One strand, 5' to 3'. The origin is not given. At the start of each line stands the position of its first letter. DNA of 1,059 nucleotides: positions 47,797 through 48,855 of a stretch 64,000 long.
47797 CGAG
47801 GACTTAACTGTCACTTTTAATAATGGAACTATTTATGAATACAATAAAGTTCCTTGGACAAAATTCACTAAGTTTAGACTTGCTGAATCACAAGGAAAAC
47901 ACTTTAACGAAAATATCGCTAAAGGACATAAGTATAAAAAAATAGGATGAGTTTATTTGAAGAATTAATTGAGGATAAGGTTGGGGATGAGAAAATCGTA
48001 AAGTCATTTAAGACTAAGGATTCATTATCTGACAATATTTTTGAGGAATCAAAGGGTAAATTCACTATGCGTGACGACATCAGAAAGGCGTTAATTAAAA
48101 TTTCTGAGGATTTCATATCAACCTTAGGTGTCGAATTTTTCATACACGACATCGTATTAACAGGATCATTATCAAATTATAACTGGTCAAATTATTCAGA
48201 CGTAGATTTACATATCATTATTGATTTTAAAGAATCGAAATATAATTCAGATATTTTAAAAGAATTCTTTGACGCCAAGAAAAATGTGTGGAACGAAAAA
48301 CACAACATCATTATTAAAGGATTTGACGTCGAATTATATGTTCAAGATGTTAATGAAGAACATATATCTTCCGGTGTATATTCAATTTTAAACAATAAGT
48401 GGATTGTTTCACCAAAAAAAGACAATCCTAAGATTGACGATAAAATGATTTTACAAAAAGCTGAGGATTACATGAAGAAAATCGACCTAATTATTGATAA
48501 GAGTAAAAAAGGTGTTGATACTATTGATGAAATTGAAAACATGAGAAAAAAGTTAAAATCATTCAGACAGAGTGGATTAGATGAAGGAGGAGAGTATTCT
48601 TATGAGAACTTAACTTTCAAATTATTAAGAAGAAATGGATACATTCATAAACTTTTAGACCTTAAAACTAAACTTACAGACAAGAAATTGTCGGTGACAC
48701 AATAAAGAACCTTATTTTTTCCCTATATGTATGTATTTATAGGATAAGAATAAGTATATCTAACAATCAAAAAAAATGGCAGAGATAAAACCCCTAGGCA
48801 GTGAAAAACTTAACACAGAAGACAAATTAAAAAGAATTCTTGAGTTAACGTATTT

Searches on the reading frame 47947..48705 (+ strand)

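Call 21: search_protein_families(library=pfam, proteins=[window:47947-48705:+], max_evalue=0.01)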
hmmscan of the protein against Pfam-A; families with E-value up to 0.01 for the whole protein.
window:47947-48705:+ (252 aa): 2 families
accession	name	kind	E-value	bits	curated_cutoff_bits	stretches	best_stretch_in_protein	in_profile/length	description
PF01909.29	NTP_transf_2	-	0.0032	18.3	21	0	66-113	14-47/93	Nucleotidyltransferase domain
PF22600.2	MTPAP-like_central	-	0.0039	17.7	27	1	35-113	15-89/139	Poly(A) RNA polymerase, mitochondrial-like, central palm domain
